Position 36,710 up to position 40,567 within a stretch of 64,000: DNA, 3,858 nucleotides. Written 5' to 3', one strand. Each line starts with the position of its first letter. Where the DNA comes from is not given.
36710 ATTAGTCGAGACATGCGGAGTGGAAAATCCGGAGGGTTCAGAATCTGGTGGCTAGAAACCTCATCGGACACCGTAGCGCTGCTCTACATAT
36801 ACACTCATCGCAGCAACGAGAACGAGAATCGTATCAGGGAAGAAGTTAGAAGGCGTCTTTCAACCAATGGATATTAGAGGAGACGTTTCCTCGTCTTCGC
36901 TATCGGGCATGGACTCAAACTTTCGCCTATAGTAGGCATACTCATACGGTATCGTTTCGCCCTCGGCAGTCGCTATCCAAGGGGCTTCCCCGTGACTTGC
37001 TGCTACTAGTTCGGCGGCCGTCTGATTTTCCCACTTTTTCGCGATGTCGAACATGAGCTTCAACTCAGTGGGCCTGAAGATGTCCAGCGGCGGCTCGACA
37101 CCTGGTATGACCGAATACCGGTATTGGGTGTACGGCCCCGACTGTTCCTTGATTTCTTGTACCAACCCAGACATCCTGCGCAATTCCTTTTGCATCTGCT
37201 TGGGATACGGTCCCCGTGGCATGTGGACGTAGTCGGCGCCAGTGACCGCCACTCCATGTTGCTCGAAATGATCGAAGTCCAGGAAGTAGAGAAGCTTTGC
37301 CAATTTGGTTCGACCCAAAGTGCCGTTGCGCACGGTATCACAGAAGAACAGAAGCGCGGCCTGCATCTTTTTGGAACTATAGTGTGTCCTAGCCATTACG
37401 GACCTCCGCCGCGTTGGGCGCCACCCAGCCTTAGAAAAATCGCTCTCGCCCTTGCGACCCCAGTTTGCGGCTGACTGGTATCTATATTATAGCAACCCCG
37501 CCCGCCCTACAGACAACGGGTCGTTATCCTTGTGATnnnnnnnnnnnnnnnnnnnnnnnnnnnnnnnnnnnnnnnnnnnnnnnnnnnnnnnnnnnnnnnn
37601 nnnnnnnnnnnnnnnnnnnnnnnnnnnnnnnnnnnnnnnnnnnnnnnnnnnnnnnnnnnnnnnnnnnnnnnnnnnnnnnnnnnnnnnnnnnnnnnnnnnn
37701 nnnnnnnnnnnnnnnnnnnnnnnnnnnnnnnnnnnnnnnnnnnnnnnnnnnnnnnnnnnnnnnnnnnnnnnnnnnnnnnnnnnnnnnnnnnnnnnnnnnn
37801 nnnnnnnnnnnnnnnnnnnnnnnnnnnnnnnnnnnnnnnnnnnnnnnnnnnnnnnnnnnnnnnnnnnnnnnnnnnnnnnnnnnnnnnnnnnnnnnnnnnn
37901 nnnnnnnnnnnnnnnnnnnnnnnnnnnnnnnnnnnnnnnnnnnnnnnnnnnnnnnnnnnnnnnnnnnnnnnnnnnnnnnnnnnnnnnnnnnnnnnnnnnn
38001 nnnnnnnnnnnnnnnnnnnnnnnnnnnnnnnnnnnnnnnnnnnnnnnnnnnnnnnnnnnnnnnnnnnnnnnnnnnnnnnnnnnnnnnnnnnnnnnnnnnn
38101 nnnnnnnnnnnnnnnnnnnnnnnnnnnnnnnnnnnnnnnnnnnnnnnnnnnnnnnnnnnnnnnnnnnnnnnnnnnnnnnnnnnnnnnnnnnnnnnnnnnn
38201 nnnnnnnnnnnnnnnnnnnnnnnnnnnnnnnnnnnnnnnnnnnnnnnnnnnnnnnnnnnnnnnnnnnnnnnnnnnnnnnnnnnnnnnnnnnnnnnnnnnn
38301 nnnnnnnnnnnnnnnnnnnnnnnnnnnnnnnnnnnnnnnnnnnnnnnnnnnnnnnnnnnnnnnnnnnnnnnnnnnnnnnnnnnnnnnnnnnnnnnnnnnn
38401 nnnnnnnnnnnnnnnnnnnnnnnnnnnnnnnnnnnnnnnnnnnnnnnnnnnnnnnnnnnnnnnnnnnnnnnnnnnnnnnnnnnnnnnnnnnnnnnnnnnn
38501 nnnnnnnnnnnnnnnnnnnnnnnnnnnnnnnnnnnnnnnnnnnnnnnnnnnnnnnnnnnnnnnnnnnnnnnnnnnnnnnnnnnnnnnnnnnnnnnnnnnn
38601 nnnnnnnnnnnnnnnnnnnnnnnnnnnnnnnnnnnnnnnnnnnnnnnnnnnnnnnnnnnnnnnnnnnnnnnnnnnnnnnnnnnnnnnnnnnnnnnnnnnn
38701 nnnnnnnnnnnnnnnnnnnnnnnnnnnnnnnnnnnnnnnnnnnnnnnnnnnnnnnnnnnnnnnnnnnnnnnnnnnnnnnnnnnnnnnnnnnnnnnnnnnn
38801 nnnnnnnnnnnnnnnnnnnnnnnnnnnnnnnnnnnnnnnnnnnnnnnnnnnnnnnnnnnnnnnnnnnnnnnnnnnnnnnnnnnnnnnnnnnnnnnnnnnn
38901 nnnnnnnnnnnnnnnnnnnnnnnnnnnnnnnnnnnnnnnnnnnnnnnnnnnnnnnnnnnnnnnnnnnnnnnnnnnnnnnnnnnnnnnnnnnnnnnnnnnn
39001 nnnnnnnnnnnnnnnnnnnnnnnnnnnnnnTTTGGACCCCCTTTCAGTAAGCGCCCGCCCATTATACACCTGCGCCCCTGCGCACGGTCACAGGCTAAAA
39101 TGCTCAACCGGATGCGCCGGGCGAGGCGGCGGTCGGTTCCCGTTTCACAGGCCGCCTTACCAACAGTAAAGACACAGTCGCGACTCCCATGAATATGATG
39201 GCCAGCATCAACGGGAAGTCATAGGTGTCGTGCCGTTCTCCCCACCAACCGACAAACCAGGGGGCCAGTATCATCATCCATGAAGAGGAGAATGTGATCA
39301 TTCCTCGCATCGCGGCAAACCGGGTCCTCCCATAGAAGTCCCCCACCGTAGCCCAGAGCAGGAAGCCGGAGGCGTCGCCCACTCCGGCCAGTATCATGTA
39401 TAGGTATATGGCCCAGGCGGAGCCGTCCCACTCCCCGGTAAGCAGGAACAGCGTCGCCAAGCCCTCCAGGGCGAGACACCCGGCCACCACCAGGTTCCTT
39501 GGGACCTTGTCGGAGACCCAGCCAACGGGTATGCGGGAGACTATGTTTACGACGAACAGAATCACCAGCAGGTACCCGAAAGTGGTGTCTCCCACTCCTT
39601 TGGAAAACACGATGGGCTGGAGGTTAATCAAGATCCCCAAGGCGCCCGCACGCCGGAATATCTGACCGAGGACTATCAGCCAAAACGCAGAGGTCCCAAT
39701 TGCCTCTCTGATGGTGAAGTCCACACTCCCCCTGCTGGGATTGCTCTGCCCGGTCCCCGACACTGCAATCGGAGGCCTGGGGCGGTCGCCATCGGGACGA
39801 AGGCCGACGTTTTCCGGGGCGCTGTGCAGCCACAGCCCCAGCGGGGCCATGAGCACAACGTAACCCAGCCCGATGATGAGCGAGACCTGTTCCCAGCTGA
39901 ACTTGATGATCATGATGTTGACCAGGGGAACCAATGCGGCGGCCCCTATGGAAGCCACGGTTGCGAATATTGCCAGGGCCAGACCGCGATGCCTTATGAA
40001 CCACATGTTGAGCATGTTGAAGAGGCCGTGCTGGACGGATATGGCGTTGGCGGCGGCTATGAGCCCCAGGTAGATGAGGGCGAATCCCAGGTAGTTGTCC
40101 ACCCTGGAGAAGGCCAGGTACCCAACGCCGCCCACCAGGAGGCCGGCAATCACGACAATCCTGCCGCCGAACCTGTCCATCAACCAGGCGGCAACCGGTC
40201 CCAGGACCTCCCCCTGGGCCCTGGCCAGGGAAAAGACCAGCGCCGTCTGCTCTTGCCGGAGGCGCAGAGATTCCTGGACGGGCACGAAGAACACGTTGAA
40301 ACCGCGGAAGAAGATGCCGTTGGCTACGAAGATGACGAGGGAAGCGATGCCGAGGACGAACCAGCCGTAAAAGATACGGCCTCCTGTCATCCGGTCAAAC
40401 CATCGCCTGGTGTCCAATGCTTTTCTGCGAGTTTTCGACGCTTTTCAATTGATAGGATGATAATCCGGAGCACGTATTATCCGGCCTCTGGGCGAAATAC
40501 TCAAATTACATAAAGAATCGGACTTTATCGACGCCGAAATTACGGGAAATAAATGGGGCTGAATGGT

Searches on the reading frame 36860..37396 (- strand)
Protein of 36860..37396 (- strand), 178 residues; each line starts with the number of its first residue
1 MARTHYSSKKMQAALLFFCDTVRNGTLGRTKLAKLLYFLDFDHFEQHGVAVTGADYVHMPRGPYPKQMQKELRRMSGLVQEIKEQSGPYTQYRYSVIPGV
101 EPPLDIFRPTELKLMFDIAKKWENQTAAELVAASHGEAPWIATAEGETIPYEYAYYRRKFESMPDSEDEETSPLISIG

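Call 34: search_protein_families(library=pfam, proteins=[window:36860-37396:-], max_evalue=0.0001)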
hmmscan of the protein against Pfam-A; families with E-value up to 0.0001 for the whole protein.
window:36860-37396:- (178 aa): 1 family
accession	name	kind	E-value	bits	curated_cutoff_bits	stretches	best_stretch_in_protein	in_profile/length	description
PF13274.11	SocA_Panacea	-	3.7e-14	54.1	25.7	1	32-140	1-112/113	Antitoxin SocA-like, Panacea domain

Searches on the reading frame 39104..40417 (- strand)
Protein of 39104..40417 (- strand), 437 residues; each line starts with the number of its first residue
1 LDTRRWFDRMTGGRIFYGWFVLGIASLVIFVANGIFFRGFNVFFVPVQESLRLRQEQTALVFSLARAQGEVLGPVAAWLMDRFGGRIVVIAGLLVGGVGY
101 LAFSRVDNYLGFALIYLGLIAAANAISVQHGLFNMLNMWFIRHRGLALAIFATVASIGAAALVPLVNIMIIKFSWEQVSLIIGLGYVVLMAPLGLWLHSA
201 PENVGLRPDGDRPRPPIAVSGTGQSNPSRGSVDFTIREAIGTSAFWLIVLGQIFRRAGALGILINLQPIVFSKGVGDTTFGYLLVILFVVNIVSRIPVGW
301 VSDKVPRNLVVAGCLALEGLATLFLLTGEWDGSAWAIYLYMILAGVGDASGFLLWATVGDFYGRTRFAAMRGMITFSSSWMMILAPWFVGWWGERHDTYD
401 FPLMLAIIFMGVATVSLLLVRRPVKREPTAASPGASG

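Call 34: search_protein_families(library=pfam, proteins=[window:39104-40417:-], max_evalue=0.0001)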
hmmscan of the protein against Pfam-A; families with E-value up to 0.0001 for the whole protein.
window:39104-40417:- (437 aa): 1 family
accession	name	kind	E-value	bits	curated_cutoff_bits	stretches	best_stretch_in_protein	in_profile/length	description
PF07690.21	MFS_1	-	6.7e-26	91.5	33.4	2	28-246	3-206/347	Major Facilitator Superfamily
